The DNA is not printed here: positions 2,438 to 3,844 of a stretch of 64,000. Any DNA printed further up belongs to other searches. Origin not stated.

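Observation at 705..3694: Large terminase split into separate ATPase and nuclease ORFs, with a DnaQ-like exonuclease and a DUF4031 gene nested between them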

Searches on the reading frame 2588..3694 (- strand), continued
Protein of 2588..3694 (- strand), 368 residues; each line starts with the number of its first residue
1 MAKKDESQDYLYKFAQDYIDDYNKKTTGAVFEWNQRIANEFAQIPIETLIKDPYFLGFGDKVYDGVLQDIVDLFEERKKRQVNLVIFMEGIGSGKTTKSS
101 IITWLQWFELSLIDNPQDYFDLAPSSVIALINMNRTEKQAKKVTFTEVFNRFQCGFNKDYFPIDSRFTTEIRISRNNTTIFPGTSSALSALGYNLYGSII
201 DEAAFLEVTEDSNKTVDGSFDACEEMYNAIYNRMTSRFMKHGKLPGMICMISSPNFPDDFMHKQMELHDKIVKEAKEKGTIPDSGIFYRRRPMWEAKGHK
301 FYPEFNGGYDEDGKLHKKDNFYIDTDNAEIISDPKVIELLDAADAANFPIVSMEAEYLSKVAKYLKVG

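Call 35: search_dna_similar(query=window:2588-3694:-, collection=phages, mode=protein, max_rows=25, max_evalue=0.001)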
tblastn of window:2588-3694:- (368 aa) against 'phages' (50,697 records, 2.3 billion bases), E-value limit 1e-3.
Records with a match: 353; places in all: 353; records where one place covers at least 80% of the query: 5.
Best place of each record, by identity: <60% 353.
By first word of the organism name: Streptomyces 127; Gordonia 105; Vibrio 34; Rhizobium 16; Rhodococcus 15; Pseudomonas 12; Maribacter 8; Microcystis 8; Tsukamurella 6; Rhodobacter 5; and 11 more.
By host as written in the record: Gordonia terrae 3612 81; Streptomyces griseus ATCC 10137 52; Streptomyces lividans JI 1326 29; - 12; Streptomyces viridochromogenes DSM40736 12; Streptomyces sanglieri UNT16F27A 9; Maribacter forsetii DSM18668 8; Gordonia sp. 7; and 72 more.
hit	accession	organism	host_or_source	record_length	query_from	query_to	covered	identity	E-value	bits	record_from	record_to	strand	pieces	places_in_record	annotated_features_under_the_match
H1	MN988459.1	Rhizobium phage RHph_TM16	Rhizobium sp. R693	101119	10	297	78%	32.5%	2e-24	110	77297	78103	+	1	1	terminase large subunit protein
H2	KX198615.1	Vibrio phage vB_VhaS-a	Vibrio harveyi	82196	39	302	72%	33.8%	3e-33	137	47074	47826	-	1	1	hypothetical protein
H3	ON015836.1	Vibrio phage Vpas_PP24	Vibrio parahaemolyticus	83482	39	302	72%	32.7%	4e-32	133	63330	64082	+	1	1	hypothetical protein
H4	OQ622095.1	Vibrio phage 13VO501A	Vibrio owensii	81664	40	304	72%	32.5%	2e-31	131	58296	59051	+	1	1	hypothetical protein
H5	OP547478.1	Vibrio phage 29Fa.3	Vibrio parahaemolyticus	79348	40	304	72%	32.5%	2e-31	131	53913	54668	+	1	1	hypothetical protein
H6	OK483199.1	Vibrio phage vB_ValS_VA-RY-4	Vibrio alginolyticus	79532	40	304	72%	32.5%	2e-31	131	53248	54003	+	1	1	terminase large subunit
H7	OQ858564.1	Vibrio phage CAU_VPP01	Vibrio parahaemolyticus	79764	40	302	71%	32.4%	4e-31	130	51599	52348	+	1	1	terminase large subunit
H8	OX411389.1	Vibrio phage vB_VpaS_sm030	-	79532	40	302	71%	32.4%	5e-31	130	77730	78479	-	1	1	terminase large subunit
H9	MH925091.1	Vibrio phage ValSw4_1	Vibrio alginolyticus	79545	40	302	71%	32.4%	5e-31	130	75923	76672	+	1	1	hypothetical protein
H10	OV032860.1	Vibrio phage vB_VpaS_sm030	-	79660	40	302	71%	32.4%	5e-31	130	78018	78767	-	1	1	terminase large subunit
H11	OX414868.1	Vibrio phage vB_VpaS_sm030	-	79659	40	302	71%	32.4%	5e-31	130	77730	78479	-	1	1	terminase large subunit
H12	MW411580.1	Vibrio phage vB_VpaS_VP-RY-9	Vibrio parahaemolyticus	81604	40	302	71%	32.4%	5e-31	130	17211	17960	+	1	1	terminase large subunit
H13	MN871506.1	Vibrio phage VspDsh_2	V.alginolyticus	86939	40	302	71%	32.4%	5e-31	130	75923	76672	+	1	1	record has no annotation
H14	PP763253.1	Acinetobacter phage Ab1-TPeters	Acinetobacter baumannii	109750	46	366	87%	25.9%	2e-13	77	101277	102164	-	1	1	hypothetical protein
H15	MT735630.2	Vibrio phage vB_VpS_PG28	Vibrio parahaemolyticus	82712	7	297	79%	28.1%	3e-25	113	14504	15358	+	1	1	terminase large subunit | coil containing protein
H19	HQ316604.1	Vibrio phage SIO-2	Vibrio sp. SWAT-3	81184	39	280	66%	32.8%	3e-32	134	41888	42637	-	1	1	hypothetical protein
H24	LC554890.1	Ralstonia phage RP13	Ralstonia solanacearum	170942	46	354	84%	25.1%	6e-7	57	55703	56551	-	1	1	hypothetical protein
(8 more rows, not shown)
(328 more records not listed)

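Call 38: get_annotated_region(hit=H1, flank=4000)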
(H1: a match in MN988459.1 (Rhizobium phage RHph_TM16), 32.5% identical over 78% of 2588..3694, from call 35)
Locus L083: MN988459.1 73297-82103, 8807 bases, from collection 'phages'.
description: Rhizobium phage RHph_TM16, complete genome.
organism: Rhizobium phage RHph_TM16 (NCBI taxid 2509755)
taxonomy: Viruses; Duplodnaviria; Heunggongvirae; Uroviricota; Caudoviricetes
host: Rhizobium sp. R693; source: agricultural lands; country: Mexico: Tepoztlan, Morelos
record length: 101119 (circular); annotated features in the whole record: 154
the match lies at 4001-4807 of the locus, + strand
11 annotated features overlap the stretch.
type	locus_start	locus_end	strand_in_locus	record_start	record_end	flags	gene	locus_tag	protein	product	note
CDS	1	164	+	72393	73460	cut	-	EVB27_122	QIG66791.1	UDP-4-amino-4-deoxy-L-arabinose-oxoglutarate aminotransferase protein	GO_function: GO:0003824 - catalytic activity; GO_function: GO:0030170 - pyridoxal phosphate binding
CDS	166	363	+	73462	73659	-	-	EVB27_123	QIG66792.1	hypothetical protein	-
CDS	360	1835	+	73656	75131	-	-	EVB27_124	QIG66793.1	putative glycosyltransferase protein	-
CDS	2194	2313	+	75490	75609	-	-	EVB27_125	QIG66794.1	hypothetical protein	-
CDS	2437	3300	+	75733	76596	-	-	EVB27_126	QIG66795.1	ParB-like nuclease protein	GO_function: GO:0003677 - DNA binding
CDS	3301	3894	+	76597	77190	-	-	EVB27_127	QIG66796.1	hypothetical protein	-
CDS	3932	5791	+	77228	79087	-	-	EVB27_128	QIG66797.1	terminase large subunit protein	-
CDS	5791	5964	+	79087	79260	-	-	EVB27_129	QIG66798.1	hypothetical protein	-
CDS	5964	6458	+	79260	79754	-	-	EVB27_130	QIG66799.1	hypothetical protein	-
CDS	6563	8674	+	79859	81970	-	-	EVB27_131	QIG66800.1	pyruvate phosphate dikinase protein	GO_function: GO:0005524 - ATP binding; GO_function: GO:0016874 - ligase activity; GO_process: GO:0016310 - ...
CDS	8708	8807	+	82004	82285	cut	-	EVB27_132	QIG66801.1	hypothetical protein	-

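Call 39: get_annotated_region(hit=H14, flank=4000)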
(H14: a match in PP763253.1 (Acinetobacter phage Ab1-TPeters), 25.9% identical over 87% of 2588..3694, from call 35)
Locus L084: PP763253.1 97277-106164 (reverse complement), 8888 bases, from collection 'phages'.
description: Acinetobacter phage Ab1-TPeters, complete genome.
organism: Acinetobacter phage Ab1-TPeters (NCBI taxid 3405109)
taxonomy: Viruses; Duplodnaviria; Heunggongvirae; Uroviricota; Caudoviricetes
host: Acinetobacter baumannii; source: -; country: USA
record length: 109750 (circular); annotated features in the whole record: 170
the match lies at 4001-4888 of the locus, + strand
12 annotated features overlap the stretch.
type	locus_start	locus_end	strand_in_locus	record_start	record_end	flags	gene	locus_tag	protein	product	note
CDS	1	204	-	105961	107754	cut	-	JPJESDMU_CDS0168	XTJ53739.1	ribonucleotide reductase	-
CDS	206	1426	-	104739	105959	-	-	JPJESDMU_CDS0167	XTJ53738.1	ribonucleoside diphosphate reductase small subunit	-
CDS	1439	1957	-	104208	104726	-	-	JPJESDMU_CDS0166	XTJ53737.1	hypothetical protein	-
CDS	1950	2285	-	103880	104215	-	-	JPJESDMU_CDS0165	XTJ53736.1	hypothetical protein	-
CDS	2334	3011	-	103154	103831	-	-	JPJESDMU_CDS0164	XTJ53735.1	hypothetical protein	-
CDS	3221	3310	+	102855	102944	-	-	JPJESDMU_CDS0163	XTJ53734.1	hypothetical protein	-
CDS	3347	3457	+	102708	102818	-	-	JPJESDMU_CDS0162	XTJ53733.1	hypothetical protein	-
CDS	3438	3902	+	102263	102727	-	-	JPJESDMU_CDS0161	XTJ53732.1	hypothetical protein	-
CDS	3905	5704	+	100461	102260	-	-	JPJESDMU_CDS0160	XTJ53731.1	hypothetical protein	-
CDS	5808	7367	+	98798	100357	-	-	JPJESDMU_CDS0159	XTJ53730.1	hypothetical protein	-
CDS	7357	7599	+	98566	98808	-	-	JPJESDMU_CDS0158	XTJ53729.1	hypothetical protein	-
CDS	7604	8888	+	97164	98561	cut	-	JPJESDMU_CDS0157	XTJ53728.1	head maturation protease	-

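Call 40: get_annotated_region(hit=H24, flank=4000)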
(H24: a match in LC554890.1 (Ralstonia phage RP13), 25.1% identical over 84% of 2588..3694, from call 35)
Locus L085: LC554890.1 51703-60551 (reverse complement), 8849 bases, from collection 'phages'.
description: Ralstonia phage RP13 DNA, nearly complete genome.
organism: Ralstonia phage RP13 (NCBI taxid 2743402)
taxonomy: Viruses; Duplodnaviria; Heunggongvirae; Uroviricota; Caudoviricetes
host: Ralstonia solanacearum; source: -; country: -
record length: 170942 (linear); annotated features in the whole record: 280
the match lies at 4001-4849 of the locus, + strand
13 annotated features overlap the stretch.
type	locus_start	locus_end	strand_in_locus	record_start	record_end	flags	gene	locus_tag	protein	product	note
CDS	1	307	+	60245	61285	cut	-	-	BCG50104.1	hypothetical protein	ORF86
CDS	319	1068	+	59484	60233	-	-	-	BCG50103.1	hypothetical protein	ORF85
CDS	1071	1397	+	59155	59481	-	-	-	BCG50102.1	hypothetical protein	ORF84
CDS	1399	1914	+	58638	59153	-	-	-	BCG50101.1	hypothetical protein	ORF83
CDS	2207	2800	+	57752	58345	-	-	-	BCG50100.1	hypothetical protein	ORF82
CDS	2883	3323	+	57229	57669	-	-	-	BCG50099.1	hypothetical protein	ORF81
CDS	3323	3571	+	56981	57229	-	-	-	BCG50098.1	hypothetical protein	ORF80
CDS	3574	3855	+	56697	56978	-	-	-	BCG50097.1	hypothetical protein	ORF79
CDS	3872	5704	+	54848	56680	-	-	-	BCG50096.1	hypothetical protein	ORF78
CDS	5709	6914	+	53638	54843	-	-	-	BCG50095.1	hypothetical protein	ORF77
CDS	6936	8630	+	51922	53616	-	-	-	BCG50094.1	hypothetical protein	ORF76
CDS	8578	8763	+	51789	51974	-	-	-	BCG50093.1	hypothetical protein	ORF75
CDS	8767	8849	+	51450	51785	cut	-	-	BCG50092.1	hypothetical protein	ORF74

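Call 43: predict_structure(alignment_id=A2)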
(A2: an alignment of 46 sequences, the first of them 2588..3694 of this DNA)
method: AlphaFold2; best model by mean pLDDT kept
length: 368 residues; sequences in the alignment: 46
mean_pLDDT: 88.8   pTM: 0.81
mean pLDDT of the five models: 88.8, 88.5, 87.4, 86.6, 85.9
residues with pLDDT >= 90: 229; 70-90: 108; 50-70: 27; < 50: 4
segments of 3 or more residues with pLDDT < 50: none
pLDDT, mean of each block of 10 residues (from residue 1): 60 83 81 96 98 97 96 97 97 95 98 96 96 94 96 97 93 96 85 94 86 77 93 95 96 91 97 97 96 86 62 55 80 86 81 79 77
secondary structure, 60 per line:
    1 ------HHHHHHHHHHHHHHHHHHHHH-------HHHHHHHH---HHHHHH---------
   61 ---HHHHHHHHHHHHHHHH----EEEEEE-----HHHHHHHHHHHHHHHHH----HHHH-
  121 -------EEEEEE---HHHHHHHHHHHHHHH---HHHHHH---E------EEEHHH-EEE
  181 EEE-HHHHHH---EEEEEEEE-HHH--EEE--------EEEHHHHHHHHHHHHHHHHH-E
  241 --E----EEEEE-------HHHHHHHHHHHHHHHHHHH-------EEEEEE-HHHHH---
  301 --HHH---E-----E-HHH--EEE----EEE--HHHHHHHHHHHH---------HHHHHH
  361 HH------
elements in order: H7-27 H35-42 H46-51 H64-79 E84-89 H95-111 H116-119 E128-133 H137-151 H155-160 E171-173 E178-183 H185-190 E194-201 E208-210 E219-221 H222-238 E248-252 H260-278 E286-291 H293-297 E322-324 E329-331 H334-345 H355-362

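Call 46: fold_search(model_id=the predicted structure, library=pdb)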
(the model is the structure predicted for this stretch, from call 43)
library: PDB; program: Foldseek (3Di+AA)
matches with E <= 10: 1463; with E <= 0.001: 19
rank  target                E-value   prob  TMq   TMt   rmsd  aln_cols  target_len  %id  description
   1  2o0j                  1.1e-07  1.00  0.46  0.47   5.1       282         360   13  T4 gp17 ATPase domain mutant complexed with ADP (released 2007-04-03)
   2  3cpe                  3.7e-07  1.00  0.44  0.31   5.5       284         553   12  Crystal Structure of T4 gp17 (released 2009-01-13)
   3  2o0h                  4.4e-07  1.00  0.44  0.45   5.5       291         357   12  T4 gp17 ATPase domain mutant complexed with ATP (released 2007-04-03)
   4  3ezk_A                1.5e-06  1.00  0.45  0.31   5.3       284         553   12  Bacteriophage T4 gp17 motor assembly based on crystal structures and cryo-EM reconstructions (released 2009-01-13)
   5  6z6d                  3.3e-06  1.00  0.43  0.35  10.2       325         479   11  Crystal structure of the HK97 bacteriophage large terminase (released 2021-06-09)
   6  5oe8_B                6.6e-06  1.00  0.37  0.34   6.6       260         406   11  Structure of large terminase from the thermophilic bacteriophage D6E (Crystal form 2) (released 2017-10-11)
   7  9n73_LY               1.0e-05  1.00  0.34  0.17  10.8       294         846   12  SSU processome maturation and disassembly, State G (released 2025-10-29)
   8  4znj                  1.1e-05  1.00  0.39  0.55   6.2       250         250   14  Thermus Phage P74-26 Large Terminase ATPase domain mutant R139A (I 2 3 space group) (released 2015-07-08)
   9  4znl_B                1.3e-05  1.00  0.43  0.59   5.6       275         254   13  Thermus Phage P74-26 Large Terminase ATPase domain bound to ADP Beryllium Fluoride (released 2015-07-08)
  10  4znl_A                3.4e-05  1.00  0.43  0.59   6.3       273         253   15  Thermus Phage P74-26 Large Terminase ATPase domain bound to ADP Beryllium Fluoride (released 2015-07-08)
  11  4znk                  5.5e-05  1.00  0.43  0.59   6.2       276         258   15  Thermus Phage P74-26 Large Terminase ATPase domain from (P 32 2 1 space group) (released 2015-07-08)
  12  4ife                  6.2e-05  1.00  0.36  0.31   4.6       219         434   10  Crystal Structure of the large terminase subunit gp2 of bacterial virus Sf6 complexed with ATP (released 2013-05-01)
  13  7ks4                  6.2e-05  1.00  0.38  0.53   6.5       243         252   15  Thermus Phage P74-26 Large Terminase ATPase domain with partially bound ADP (released 2021-05-05)
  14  4bij_A                7.9e-05  1.00  0.41  0.33  11.4       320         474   11  Threading model of T7 large terminase (released 2013-05-08)
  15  4zni                  1.0e-04  1.00  0.38  0.53   6.5       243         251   15  Thermus Phage P74-26 Large Terminase ATPase domain (I 2 3 space group) (released 2015-07-08)
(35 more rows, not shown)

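Call 51: search_protein_families(library=pfam, proteins=[L029:2624-3196:+, L022:4956-5438:+, L013:4040-4600:+, L021:3862-4818:+, L063:3653-4567:+, L012:7946-8626:+, L012:9543-10529:+, L046:5405-5950:+, L052:8683-10368:+, L061:6350-6847:+], max_evalue=0.01)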
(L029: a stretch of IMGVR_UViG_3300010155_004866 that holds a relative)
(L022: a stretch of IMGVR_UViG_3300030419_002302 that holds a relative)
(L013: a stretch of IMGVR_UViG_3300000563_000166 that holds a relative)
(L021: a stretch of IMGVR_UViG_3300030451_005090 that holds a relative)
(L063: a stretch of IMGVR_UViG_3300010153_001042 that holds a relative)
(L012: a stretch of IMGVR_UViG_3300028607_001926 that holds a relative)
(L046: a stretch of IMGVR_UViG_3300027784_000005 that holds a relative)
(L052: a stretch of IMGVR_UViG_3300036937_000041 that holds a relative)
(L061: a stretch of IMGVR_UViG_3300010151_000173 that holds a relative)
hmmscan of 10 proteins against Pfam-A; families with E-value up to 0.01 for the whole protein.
L029:2624-3196:+ (191 aa): 2 families
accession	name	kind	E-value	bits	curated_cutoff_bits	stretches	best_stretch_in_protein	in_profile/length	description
PF05838.17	Glyco_hydro_108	-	1e-27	96.9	21.2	1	40-115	2-85/85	Glycosyl hydrolase 108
PF09374.15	PG_binding_3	-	1.8e-09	38.1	24.6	1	119-187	2-74/76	Predicted Peptidoglycan domain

L022:4956-5438:+ (161 aa): 0 families

L013:4040-4600:+ (187 aa): 1 family
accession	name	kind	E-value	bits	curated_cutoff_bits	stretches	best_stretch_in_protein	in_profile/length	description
PF01510.30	Amidase_2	-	3.1e-29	102.4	26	1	39-174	3-131/131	N-acetylmuramoyl-L-alanine amidase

L021:3862-4818:+ (319 aa): 1 family
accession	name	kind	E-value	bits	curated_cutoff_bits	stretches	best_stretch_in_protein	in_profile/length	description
PF01531.22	Glyco_transf_11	-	3.1e-08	33.7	23.9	1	216-292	192-271/298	Glycosyl transferase family 11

L063:3653-4567:+ (305 aa): 1 family
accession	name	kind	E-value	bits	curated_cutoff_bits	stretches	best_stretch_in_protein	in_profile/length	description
PF00149.33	Metallophos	-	3.4e-05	24.8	21.5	1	36-225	3-190/191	Calcineurin-like phosphoesterase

L012:7946-8626:+ (227 aa): 1 family
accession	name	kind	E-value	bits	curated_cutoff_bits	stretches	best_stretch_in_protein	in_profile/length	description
PF03567.20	Sulfotransfer_2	-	0.0074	16.9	22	0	41-105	80-139/252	Sulfotransferase family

L012:9543-10529:+ (329 aa): 1 family
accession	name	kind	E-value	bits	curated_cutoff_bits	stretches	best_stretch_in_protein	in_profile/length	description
PF04055.27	Radical_SAM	-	2.6e-10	41.2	29.5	1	94-235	4-143/166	Radical SAM superfamily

L046:5405-5950:+ (182 aa): 0 families

L052:8683-10368:+ (562 aa): 6 families
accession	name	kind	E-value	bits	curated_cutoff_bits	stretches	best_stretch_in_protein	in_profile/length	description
PF01807.25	Zn_ribbon_DnaG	-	2.3e-30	104.7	24.9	1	29-126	2-96/98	CHC2 zinc finger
PF08275.17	DNAG_N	-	1.7e-18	67.4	26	1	151-258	13-127/128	DNA primase catalytic core, N-terminal domain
PF13155.12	Toprim_2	-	2.4e-18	66.7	22.1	1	269-350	1-85/88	Toprim-like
PF13662.12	Toprim_4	-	1.2e-16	61.1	25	1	268-342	3-84/85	Toprim domain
PF01751.28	Toprim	-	1.4e-08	35.3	23.1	1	268-329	2-77/96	Toprim domain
PF13362.12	Toprim_3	-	1.2e-07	32.5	27.2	1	268-358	2-94/95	Toprim domain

L061:6350-6847:+ (166 aa): 0 families

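Call 52: find_encoding_contigs(protein=P0077, flank=5000, max_places=2)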
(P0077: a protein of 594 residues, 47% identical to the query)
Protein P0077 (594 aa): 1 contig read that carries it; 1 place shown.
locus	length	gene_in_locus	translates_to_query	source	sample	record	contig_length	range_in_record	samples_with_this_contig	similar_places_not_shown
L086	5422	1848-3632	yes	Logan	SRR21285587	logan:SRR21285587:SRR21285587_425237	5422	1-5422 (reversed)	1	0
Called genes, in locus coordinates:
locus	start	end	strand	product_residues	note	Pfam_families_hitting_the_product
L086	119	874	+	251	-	-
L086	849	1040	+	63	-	-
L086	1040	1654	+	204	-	PF06941:NT5C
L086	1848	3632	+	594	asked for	PF27249:MJ0330_N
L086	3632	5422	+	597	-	?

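Call 58: search_protein_families(library=ncbifam, proteins=[window:2588-3694:-, P0077, P0096], max_evalue=0.01)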
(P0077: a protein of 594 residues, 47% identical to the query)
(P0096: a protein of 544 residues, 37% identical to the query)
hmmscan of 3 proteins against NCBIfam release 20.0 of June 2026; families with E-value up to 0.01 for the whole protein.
window:2588-3694:- (368 aa): 0 families

P0077 (594 aa): 0 families

P0096 (544 aa): 0 families

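Call 65: search_protein_families(library=phrogs, proteins=[L003:9209-10936:+, L005:8407-10101:+, L086:3632-5422:+], max_evalue=0.01)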
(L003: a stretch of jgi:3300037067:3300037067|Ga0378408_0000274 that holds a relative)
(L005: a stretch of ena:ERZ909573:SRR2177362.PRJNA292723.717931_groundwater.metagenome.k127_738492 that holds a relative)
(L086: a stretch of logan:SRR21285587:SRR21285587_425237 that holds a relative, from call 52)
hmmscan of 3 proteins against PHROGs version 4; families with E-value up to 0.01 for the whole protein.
L003:9209-10936:+ (576 aa): 3 families
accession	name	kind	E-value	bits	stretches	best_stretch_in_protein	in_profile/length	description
phrog_21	-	head and packaging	1.4e-05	24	0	149-431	140-430/1362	portal protein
phrog_64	-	head and packaging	0.00017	21.2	1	118-201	127-210/547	portal protein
phrog_10963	-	head and packaging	0.00018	21.3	1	129-326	94-298/503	portal protein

L005:8407-10101:+ (565 aa): 3 families
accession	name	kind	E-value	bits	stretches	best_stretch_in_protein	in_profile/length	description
phrog_10963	-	head and packaging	4.3e-14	53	1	96-526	48-438/503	portal protein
phrog_21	-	head and packaging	9.6e-08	31.2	1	165-452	142-445/1362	portal protein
phrog_64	-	head and packaging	0.00093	18.8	1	130-253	125-252/547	portal protein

L086:3632-5422:+ (597 aa): 2 families
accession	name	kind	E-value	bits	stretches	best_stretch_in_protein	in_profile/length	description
phrog_10963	-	head and packaging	6.9e-17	62.3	1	162-494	95-438/503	portal protein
phrog_64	-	head and packaging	1.1e-05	25.1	1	157-238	134-214/547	portal protein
